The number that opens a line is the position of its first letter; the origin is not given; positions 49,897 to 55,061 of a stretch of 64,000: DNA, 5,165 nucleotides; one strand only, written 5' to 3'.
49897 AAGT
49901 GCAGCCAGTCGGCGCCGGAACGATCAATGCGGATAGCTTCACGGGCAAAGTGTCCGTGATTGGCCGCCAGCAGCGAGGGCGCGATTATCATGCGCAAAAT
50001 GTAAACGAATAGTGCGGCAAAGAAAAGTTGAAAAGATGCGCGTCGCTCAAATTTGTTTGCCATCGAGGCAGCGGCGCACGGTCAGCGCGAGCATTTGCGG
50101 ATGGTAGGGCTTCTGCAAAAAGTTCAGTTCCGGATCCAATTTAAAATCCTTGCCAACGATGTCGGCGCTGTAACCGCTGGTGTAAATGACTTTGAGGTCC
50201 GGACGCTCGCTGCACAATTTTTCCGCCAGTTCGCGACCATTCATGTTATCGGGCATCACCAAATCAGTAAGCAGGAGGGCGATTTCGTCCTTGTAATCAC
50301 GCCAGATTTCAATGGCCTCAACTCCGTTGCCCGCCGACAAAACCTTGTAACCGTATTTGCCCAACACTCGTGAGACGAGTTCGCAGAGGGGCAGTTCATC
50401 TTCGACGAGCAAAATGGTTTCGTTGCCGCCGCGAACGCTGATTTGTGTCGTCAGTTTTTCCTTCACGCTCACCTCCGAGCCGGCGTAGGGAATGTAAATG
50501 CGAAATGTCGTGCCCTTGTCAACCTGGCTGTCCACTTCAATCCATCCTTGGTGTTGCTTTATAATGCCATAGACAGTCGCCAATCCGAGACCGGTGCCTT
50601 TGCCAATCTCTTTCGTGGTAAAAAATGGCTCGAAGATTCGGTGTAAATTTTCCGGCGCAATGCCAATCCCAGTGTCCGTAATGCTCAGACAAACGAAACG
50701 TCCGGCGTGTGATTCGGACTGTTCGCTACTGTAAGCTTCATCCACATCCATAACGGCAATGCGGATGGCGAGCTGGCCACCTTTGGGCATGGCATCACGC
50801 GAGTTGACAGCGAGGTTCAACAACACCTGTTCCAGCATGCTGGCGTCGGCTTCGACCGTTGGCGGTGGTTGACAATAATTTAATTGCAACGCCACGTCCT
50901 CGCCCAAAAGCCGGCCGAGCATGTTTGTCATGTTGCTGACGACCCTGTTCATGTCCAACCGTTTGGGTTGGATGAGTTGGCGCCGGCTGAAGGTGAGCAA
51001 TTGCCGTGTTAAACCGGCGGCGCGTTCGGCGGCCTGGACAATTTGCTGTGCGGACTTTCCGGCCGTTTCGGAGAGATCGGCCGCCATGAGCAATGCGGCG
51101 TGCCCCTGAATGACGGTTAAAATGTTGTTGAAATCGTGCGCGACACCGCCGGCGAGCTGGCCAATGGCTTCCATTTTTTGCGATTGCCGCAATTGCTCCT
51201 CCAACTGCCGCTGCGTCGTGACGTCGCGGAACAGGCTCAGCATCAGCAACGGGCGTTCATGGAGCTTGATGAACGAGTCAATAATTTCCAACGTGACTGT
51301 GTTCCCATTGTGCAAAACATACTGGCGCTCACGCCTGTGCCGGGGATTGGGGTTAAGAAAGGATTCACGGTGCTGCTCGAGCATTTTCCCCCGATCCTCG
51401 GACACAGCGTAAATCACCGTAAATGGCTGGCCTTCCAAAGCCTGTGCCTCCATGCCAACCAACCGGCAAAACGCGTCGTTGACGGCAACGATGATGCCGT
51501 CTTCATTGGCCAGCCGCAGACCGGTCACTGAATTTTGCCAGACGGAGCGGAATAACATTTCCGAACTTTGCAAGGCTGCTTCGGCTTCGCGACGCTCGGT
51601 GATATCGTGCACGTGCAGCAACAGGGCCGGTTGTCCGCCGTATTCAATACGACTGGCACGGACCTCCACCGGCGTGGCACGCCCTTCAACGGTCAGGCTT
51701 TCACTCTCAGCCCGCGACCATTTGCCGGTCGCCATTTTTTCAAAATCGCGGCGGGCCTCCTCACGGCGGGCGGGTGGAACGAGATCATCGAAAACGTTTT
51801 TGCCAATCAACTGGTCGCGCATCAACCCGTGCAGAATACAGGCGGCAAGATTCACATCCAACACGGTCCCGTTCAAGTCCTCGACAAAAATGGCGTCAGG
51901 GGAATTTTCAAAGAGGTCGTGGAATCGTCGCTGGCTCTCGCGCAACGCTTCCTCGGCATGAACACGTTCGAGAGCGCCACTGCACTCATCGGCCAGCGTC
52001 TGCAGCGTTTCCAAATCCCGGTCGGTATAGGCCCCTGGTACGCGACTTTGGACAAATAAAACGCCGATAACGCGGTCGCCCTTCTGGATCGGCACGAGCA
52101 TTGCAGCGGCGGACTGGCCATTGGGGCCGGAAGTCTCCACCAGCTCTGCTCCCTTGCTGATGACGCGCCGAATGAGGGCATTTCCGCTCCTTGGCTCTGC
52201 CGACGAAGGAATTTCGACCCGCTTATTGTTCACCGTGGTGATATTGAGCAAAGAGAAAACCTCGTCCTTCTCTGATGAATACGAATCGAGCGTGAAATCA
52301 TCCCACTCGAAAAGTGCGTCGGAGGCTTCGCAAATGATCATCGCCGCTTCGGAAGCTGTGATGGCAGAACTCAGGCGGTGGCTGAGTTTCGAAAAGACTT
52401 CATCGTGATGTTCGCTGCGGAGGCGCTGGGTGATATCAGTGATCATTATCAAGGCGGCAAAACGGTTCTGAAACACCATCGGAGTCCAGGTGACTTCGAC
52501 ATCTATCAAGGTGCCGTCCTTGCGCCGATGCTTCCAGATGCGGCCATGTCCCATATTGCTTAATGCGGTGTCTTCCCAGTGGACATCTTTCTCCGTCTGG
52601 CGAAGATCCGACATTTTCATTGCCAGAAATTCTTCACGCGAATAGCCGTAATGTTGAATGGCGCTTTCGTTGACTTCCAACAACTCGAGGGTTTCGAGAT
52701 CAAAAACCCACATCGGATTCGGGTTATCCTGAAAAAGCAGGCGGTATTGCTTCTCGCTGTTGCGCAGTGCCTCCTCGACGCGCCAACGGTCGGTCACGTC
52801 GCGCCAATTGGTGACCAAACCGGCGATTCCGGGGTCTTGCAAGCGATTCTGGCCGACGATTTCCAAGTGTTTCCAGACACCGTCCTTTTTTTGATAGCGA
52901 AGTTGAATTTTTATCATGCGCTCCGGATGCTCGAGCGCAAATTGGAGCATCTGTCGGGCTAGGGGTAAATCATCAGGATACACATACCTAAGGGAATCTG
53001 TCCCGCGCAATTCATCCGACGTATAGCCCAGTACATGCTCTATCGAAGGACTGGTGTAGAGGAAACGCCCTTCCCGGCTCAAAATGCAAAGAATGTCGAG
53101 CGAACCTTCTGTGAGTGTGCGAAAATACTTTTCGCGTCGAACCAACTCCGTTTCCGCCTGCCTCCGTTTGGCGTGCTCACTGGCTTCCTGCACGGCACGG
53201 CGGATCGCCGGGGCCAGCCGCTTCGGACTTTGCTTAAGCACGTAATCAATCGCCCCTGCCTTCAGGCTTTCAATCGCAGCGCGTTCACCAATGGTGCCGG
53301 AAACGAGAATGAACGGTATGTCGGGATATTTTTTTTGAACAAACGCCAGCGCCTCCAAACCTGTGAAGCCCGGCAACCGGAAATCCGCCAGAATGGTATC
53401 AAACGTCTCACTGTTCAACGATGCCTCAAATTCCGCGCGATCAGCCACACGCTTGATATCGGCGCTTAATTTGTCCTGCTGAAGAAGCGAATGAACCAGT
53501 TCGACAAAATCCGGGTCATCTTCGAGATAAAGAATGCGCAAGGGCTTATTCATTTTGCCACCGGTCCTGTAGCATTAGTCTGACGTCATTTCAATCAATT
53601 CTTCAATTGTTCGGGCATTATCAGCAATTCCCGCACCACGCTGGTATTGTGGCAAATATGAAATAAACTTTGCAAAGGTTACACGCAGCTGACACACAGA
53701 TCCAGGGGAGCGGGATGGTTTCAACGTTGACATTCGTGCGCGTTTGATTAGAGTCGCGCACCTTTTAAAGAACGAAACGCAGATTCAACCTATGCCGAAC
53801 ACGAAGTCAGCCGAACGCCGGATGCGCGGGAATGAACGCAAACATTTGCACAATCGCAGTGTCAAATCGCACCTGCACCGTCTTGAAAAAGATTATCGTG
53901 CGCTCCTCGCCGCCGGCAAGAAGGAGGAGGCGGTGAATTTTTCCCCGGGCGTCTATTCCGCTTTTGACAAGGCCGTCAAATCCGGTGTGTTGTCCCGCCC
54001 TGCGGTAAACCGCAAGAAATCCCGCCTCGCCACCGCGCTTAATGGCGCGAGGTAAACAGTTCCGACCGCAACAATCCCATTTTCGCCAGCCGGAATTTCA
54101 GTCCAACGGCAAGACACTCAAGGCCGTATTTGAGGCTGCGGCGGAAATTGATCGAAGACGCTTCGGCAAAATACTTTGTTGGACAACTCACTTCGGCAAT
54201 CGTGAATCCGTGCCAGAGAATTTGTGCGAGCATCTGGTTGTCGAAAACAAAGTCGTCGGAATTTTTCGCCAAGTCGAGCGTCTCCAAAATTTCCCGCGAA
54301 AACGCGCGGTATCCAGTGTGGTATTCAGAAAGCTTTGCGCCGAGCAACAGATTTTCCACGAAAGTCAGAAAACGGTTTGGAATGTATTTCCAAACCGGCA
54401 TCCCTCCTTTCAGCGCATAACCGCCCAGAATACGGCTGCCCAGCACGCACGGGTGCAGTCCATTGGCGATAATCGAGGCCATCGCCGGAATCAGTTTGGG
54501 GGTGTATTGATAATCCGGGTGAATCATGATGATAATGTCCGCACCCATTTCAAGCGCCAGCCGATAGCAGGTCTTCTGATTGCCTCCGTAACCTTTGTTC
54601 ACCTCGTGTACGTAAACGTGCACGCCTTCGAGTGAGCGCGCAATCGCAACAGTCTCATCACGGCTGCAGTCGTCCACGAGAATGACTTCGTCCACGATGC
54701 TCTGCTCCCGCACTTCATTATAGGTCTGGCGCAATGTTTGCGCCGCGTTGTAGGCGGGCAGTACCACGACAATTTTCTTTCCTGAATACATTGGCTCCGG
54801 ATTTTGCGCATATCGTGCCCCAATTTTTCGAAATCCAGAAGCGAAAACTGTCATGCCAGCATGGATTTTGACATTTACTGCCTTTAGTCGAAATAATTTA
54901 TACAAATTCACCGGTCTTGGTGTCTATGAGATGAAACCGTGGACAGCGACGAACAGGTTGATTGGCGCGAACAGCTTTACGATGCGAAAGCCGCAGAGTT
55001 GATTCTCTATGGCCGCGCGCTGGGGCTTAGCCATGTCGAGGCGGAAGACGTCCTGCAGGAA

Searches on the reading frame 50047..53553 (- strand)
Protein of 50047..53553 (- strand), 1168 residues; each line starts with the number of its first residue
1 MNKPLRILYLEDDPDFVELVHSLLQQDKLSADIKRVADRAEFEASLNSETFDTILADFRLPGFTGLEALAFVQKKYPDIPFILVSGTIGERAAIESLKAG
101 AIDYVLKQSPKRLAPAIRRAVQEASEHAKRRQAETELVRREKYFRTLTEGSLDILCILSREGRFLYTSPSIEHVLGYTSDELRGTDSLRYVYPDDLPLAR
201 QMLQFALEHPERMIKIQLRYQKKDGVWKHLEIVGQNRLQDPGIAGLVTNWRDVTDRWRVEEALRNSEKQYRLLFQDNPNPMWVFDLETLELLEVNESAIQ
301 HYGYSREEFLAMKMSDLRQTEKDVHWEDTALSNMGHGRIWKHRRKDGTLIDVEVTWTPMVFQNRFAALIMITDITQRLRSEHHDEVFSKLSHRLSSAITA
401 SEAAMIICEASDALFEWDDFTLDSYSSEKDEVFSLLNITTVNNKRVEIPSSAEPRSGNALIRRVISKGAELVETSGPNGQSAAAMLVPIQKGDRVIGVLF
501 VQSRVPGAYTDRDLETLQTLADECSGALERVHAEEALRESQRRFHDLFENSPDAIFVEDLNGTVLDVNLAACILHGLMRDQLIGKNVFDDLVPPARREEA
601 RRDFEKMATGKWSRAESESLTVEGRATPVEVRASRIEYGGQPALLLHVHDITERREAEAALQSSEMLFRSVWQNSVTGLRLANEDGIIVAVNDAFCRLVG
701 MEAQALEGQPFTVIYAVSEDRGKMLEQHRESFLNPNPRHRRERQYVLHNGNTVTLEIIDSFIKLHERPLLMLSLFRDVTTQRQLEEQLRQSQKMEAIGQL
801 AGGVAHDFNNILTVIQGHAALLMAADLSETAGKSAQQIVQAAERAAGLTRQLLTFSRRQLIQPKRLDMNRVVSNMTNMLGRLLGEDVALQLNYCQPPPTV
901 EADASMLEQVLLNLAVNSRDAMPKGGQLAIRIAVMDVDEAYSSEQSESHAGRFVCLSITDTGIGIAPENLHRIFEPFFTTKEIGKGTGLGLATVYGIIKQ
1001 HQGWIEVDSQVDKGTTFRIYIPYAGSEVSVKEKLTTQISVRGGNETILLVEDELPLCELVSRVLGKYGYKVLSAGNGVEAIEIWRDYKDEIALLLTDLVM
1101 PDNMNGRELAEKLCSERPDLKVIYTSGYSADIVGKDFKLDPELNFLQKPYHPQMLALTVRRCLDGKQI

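Call 20: search_protein_families(library=pfam, proteins=[window:50047-53553:-], max_evalue=0.001)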
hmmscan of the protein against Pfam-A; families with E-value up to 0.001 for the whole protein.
window:50047-53553:- (1168 aa): 13 families
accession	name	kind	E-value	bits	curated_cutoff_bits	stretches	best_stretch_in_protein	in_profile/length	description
PF00989.32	PAS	-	1.1e-41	141.8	22.6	4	543-651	2-113/113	PAS fold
PF13426.13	PAS_9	-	6.8e-38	129.5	27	3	552-653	1-103/103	PAS domain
PF00072.30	Response_reg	-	4.3e-33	114.2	30.2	2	7-114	1-107/111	Response regulator receiver domain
PF13188.13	PAS_8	-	9.8e-27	92.4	21.8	2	542-599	1-56/65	PAS domain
PF08448.16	PAS_4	-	5.2e-24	85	23.1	1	548-656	1-110/110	PAS fold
PF02518.31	HATPase_c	-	7.6e-24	84.7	26.4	1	903-1023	2-109/111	Histidine kinase-, DNA gyrase B-, and HSP90-like ATPase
PF08447.18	PAS_3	-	1.6e-20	73.6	25.6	1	165-236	2-74/89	PAS fold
PF00512.31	HisKA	-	8.8e-11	42.1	26.9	1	798-859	3-64/66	His Kinase A (phospho-acceptor) domain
PF13492.12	GAF_3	-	4.4e-10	40.5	27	1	456-530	52-129/129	GAF domain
PF12860.13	PAS_7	-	2.3e-08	34.6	27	0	677-785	6-114/115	PAS fold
PF13185.12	GAF_2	-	8.8e-08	32.9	28.6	1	480-529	87-136/136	GAF domain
PF01590.32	GAF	-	1.2e-07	32.8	22.4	1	444-528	63-133/133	GAF domain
PF24820.1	Diguanyl_cycl_sensor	-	2.6e-05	24.5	28.1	0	681-772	11-105/109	Diguanylate cyclase-like sensor domain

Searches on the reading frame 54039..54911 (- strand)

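Call 20: search_protein_families(library=pfam, proteins=[window:54039-54911:-], max_evalue=0.001)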
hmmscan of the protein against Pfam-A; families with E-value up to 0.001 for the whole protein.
window:54039-54911:- (290 aa): 1 family
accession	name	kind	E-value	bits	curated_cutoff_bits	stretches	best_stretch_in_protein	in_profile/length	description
PF00535.33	Glycos_transf_2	-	1.4e-25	90.6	23.3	1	49-211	2-166/168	Glycosyl transferase family 2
